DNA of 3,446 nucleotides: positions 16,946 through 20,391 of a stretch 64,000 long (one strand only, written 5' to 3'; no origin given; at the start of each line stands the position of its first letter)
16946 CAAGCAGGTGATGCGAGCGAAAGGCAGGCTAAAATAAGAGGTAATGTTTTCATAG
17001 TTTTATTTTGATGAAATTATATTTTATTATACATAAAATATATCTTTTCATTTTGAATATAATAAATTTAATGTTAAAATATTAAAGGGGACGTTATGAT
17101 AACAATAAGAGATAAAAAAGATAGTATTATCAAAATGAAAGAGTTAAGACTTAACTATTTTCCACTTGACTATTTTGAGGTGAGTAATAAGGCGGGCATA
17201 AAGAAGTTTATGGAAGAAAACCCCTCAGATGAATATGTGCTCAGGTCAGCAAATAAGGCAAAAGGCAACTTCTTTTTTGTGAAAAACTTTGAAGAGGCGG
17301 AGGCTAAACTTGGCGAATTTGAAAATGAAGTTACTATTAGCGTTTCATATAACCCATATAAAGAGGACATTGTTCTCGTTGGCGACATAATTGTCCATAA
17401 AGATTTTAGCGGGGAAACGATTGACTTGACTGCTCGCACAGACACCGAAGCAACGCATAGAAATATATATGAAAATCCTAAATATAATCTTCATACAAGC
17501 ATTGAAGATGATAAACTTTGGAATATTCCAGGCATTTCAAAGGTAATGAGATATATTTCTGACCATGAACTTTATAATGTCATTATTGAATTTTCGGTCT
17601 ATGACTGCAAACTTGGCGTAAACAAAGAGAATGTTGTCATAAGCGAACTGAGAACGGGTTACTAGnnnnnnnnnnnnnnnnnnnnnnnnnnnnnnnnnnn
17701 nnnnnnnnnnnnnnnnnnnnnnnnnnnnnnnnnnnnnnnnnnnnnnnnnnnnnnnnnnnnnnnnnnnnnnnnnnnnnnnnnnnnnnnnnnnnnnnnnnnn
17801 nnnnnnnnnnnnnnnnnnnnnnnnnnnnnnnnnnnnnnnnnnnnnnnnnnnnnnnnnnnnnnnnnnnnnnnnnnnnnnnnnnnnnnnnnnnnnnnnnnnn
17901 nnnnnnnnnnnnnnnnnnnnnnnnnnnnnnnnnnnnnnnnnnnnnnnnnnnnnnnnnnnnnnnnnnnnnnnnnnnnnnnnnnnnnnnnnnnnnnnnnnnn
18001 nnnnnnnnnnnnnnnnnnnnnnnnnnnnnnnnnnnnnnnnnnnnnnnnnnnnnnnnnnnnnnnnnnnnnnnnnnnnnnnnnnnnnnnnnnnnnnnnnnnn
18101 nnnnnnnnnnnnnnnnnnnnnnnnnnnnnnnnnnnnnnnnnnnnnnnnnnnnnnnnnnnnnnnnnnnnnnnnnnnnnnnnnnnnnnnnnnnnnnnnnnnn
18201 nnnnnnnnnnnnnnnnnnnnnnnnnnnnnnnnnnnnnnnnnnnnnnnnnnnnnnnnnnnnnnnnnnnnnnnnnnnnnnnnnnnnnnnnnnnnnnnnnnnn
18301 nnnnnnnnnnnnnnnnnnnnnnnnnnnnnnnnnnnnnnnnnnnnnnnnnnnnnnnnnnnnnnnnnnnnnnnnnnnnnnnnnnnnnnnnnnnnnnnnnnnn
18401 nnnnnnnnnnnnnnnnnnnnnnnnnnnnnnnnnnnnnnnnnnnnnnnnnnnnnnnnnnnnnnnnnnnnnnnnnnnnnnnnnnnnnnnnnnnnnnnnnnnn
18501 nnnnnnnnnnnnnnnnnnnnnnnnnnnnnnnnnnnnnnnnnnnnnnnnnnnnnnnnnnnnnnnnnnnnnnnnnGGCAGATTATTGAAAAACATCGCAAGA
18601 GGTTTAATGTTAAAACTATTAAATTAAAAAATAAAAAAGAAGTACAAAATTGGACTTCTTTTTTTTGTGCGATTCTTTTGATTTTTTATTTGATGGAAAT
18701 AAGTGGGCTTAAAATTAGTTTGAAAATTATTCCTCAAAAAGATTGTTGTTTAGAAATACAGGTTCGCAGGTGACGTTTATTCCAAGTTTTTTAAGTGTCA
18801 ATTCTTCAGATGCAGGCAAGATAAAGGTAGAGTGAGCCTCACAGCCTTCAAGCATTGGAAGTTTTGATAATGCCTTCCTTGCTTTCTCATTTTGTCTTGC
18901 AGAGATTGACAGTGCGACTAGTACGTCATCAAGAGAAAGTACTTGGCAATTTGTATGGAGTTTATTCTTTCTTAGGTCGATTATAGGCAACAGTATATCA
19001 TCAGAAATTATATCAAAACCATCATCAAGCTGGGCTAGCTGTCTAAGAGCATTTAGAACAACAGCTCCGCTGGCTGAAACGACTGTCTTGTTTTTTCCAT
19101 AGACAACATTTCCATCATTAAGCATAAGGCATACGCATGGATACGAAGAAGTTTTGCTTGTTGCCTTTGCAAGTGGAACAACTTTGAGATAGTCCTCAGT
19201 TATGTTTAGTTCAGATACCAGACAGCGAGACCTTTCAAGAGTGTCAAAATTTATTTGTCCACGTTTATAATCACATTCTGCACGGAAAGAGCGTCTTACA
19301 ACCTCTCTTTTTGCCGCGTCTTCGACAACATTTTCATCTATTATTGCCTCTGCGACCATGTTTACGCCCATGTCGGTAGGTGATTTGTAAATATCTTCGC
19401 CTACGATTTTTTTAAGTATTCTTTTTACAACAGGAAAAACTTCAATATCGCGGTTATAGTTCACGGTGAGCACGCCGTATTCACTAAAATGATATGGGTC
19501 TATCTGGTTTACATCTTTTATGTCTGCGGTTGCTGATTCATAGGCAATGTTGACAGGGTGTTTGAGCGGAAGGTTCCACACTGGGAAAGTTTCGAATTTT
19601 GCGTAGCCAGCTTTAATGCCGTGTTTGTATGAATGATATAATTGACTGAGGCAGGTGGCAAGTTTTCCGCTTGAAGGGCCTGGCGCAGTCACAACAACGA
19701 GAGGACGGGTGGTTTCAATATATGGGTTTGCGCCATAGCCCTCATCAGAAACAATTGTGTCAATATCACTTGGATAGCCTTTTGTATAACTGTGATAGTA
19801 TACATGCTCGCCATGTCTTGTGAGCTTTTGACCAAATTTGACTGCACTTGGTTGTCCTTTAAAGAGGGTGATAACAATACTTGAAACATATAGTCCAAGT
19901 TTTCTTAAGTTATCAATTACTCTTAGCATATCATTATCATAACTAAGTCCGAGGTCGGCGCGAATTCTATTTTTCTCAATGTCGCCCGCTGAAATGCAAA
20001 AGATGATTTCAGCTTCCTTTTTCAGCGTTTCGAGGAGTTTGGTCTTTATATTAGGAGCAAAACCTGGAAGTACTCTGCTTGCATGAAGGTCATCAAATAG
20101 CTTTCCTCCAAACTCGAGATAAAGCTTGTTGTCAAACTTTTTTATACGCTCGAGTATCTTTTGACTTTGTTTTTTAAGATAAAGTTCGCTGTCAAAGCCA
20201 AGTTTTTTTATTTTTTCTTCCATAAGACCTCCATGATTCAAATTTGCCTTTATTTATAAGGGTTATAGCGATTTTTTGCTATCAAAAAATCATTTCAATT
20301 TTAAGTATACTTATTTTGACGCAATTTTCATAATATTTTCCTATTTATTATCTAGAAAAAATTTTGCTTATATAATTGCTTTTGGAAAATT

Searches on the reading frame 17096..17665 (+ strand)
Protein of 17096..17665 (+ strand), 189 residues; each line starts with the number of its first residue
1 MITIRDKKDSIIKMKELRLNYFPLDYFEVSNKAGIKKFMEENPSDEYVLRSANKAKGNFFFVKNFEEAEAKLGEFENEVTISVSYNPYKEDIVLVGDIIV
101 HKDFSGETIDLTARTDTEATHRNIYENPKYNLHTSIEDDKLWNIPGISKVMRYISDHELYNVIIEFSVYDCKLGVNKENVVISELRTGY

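Call 11: search_protein_families(library=pfam, proteins=[window:17096-17665:+], max_evalue=0.01)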
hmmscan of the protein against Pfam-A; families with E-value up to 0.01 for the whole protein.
window:17096-17665:+ (189 aa): 0 families

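Call 74: search_protein_families(library=padloc, proteins=[window:17096-17665:+], max_evalue=0.01)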
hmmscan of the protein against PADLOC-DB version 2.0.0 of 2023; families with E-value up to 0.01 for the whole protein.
window:17096-17665:+ (189 aa): 0 families

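Call 75: search_protein_families(library=ncbifam, proteins=[window:17096-17665:+], max_evalue=0.001)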
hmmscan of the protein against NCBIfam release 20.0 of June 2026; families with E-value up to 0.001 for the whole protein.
window:17096-17665:+ (189 aa): 1 family
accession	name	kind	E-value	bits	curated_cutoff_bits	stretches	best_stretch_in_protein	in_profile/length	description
TIGR01270.1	Trp_5_monoox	equivalog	0.00032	19.5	705.5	1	29-95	370-436/464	tryptophan 5-monooxygenase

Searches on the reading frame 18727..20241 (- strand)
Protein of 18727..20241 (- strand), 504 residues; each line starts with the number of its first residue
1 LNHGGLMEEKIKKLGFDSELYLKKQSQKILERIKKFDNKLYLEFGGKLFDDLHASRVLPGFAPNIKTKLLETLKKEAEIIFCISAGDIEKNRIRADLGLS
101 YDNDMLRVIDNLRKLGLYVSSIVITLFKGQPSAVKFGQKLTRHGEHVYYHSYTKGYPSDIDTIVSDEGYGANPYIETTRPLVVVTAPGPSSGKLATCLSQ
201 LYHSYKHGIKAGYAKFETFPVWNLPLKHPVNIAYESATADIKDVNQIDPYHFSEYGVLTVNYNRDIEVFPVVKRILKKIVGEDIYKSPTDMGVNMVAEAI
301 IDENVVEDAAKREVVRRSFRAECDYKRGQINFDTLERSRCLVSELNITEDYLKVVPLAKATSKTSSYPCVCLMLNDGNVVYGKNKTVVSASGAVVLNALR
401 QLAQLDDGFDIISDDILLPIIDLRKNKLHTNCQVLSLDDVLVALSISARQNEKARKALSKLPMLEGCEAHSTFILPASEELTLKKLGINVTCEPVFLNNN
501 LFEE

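Call 11: search_protein_families(library=pfam, proteins=[window:18727-20241:-], max_evalue=0.01)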
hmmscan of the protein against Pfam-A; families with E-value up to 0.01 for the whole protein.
window:18727-20241:- (504 aa): 2 families
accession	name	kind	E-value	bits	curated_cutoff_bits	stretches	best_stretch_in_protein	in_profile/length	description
PF08903.17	DUF1846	-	5e-162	538.8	27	1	15-345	2-332/333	Domain of unknown function DUF1846, N-terminal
PF20921.3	DUF1846_C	-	3.6e-45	153.9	27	1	353-502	4-153/153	Domain of unknown function DUF1846, C-terminal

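Call 13: find_encoding_contigs(protein=window:18727-20241:-, flank=6000, max_places=6)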
Protein window:18727-20241:- (504 aa): no gene with exactly this product is on record in the collection.

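Call 37: find_homologous_proteins(query=window:18730-20223:-, max_evalue=1e-80)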
Query window:18730-20223:- (498 aa): 8000 proteins with E <= 1e-80 among 8000 candidates; the best 120 are listed.
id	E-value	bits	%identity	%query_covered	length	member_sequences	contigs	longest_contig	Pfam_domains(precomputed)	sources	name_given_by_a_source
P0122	0.0e+0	1110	99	100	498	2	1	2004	PF20921.4,PF08903.18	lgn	-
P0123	2.3e-274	929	81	100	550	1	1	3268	PF20921.4,PF08903.18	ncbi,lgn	-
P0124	1.1e-268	910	82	98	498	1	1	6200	PF20921.4,PF08903.18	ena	-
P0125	8.5e-267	904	80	100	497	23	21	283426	PF20921.4,PF08903.18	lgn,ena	-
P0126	5.8e-266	901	81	99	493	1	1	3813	PF20921.4,PF08903.18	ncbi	-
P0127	5.6e-264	894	80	100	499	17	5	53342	PF20921.4,PF08903.18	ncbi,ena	-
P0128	1.8e-261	886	79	100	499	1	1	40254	PF20921.4,PF08903.18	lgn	-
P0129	2.7e-260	882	78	98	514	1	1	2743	PF20921.4,PF08903.18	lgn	-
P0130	1.4e-255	867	76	99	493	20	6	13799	PF20921.4,PF08903.18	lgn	-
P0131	5.6e-253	858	76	99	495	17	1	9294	PF20921.4,PF08903.18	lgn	-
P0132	8.7e-253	857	76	99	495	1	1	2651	PF20921.4,PF08903.18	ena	-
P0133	7.9e-252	854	76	99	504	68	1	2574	PF20921.4,PF08903.18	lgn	-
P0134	1.9e-251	853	76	99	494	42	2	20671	PF20921.4,PF08903.18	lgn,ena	-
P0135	2.0e-251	853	76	99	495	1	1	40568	PF20921.4,PF08903.18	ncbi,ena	-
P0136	2.2e-251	853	75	99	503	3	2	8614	PF20921.4,PF08903.18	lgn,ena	-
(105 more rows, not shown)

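Call 38: find_encoding_contigs(protein=P0124, flank=6000, max_places=2)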
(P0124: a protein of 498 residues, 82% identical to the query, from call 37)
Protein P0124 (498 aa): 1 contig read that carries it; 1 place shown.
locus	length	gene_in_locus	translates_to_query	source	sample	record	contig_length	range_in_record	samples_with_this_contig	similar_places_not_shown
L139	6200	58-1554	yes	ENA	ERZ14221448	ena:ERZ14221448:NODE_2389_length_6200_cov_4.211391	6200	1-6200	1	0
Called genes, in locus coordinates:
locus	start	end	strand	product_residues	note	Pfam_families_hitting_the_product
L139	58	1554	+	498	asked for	PF08903:DUF1846, PF20921:DUF1846_C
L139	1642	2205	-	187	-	-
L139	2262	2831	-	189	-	-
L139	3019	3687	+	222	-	PF27120:YybI_C (weak)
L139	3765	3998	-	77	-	-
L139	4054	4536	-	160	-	PF12671:Amidase_6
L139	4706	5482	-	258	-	-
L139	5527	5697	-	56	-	-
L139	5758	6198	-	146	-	?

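Call 39: find_encoding_contigs(protein=P0125, flank=6000, max_places=2)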
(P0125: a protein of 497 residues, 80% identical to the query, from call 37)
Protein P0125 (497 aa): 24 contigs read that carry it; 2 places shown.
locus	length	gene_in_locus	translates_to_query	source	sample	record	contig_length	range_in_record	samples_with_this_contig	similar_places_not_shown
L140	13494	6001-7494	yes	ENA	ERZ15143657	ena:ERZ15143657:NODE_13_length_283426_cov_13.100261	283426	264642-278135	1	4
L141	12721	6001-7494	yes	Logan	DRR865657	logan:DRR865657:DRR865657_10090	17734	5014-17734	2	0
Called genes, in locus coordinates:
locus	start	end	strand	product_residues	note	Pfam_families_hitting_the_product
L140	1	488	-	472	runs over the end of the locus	PF08245:Mur_ligase_M, PF02875:Mur_ligase_C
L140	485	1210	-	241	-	PF00561:Abhydrolase_1, PF12697:Abhydrolase_6, PF00561:Abhydrolase_1 (weak)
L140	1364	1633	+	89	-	PF04026:SpoVG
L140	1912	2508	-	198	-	-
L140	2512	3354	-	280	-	PF00106:adh_short, PF08659:KR, PF13561:adh_short_C2, PF08643:DUF1776 (faint)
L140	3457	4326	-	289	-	PF02645:DegV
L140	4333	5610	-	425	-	PF06925:MGDG_synth, PF04101:Glyco_tran_28_C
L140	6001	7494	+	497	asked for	PF08903:DUF1846, PF20921:DUF1846_C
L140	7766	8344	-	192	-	-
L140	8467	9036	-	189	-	-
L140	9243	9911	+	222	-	PF27120:YybI_C (weak)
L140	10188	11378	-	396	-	PF07508:Recombinase, PF13408:Zn_ribbon_recom (weak)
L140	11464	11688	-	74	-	PF00239:Resolvase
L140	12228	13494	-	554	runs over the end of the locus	PF03235:GmrSD_N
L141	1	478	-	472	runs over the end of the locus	PF08245:Mur_ligase_M, PF02875:Mur_ligase_C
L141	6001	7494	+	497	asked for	PF08903:DUF1846, PF20921:DUF1846_C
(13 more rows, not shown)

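Call 40: find_encoding_contigs(protein=P0128, flank=10000, max_places=2)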
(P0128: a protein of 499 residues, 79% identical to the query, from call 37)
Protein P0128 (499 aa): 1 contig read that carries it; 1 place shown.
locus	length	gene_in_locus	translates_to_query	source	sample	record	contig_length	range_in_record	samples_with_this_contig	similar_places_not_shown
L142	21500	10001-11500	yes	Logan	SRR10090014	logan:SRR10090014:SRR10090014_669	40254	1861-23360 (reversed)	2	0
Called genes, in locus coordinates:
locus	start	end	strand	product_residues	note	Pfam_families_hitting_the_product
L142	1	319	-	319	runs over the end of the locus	PF10555:MraY_sig1 (weak), PF00953:Glycos_transf_4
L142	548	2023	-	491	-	PF01225:Mur_ligase (weak), PF08245:Mur_ligase_M, PF02875:Mur_ligase_C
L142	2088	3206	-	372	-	PF01820:Dala_Dala_lig_N, PF01071:GARS_A (weak), PF08443:RimK (weak), PF02222:ATP-grasp, PF07478:Dala_Dala_lig_C, PF02786:CPSase_L_D2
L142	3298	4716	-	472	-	PF08245:Mur_ligase_M, PF02875:Mur_ligase_C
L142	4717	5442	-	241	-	PF00561:Abhydrolase_1, PF12697:Abhydrolase_6, PF00561:Abhydrolase_1 (weak)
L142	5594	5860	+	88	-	PF04026:SpoVG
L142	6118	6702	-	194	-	PF14317:YcxB (weak)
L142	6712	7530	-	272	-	PF00106:adh_short, PF08643:DUF1776 (faint), PF08659:KR (faint), PF13561:adh_short_C2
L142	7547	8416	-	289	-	PF02645:DegV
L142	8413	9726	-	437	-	PF06925:MGDG_synth, PF04101:Glyco_tran_28_C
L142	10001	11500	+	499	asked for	PF08903:DUF1846, PF20921:DUF1846_C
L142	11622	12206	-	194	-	-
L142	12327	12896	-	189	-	-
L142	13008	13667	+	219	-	PF27120:YybI_C (faint)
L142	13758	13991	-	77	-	-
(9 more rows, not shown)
